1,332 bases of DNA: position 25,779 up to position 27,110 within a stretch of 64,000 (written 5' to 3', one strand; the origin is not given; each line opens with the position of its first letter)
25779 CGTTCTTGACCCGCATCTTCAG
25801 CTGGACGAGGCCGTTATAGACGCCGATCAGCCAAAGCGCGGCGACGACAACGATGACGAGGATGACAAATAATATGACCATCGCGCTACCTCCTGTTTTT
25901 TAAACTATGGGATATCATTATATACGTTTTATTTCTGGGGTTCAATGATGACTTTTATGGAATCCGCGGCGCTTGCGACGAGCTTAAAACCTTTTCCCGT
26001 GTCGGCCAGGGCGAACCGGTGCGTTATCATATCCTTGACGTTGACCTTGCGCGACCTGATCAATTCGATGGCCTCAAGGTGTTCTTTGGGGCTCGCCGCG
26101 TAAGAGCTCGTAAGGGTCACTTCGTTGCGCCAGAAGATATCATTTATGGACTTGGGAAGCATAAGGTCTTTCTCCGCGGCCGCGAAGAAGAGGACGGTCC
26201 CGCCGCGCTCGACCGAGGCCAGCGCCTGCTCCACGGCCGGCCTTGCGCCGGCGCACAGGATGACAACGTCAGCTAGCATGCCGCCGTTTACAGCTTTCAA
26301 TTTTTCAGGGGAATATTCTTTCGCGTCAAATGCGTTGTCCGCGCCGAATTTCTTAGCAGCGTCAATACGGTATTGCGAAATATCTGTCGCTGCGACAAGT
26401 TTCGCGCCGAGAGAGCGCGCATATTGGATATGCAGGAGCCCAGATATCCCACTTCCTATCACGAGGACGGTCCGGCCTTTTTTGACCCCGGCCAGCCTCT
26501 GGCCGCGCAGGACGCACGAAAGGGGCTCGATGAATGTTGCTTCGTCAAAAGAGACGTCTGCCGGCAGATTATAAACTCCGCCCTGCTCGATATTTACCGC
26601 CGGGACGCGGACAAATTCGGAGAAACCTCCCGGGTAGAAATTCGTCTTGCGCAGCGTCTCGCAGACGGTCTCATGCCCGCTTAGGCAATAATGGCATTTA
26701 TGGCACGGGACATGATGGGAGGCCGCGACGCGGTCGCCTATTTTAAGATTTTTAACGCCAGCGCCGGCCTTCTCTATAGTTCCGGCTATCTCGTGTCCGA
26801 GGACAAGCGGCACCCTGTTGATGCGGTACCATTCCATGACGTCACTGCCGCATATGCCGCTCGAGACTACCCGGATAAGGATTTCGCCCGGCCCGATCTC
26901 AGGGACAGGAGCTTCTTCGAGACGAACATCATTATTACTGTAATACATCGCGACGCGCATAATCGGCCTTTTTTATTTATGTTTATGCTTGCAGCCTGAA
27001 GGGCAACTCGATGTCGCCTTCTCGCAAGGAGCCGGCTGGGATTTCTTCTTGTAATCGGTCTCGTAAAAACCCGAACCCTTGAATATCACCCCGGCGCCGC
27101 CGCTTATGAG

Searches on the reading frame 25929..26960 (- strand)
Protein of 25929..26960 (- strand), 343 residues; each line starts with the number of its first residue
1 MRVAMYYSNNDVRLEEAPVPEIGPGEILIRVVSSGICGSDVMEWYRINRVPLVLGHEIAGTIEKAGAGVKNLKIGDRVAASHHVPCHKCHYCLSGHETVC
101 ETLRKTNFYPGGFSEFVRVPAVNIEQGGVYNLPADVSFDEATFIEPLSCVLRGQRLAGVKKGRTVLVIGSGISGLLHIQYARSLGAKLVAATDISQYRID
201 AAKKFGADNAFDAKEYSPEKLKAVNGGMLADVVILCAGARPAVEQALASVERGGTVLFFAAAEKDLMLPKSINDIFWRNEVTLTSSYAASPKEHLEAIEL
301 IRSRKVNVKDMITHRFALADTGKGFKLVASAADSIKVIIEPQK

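Call 11: search_protein_families(library=pfam, proteins=[window:25929-26960:-])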
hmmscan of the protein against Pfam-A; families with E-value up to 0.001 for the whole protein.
window:25929-26960:- (343 aa): 5 families
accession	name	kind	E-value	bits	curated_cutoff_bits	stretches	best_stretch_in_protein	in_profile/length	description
PF08240.17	ADH_N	-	3.5e-27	95.1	23.5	1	23-123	1-98/104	Alcohol dehydrogenase GroES-like domain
PF00107.32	ADH_zinc_N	-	6.3e-22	78.4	31.8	1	174-301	3-127/129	Zinc-binding dehydrogenase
PF16912.11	Glu_dehyd_C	-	1.6e-07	31.4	34.9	1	141-340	4-210/211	Glucose dehydrogenase C-terminus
PF01262.27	AlaDh_PNT_C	-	2.9e-05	24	23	1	157-217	24-82/214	Alanine dehydrogenase/PNT, C-terminal domain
PF06325.19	PrmA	-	0.0003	20.8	22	1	159-234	159-231/296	Ribosomal protein L11 methyltransferase (PrmA)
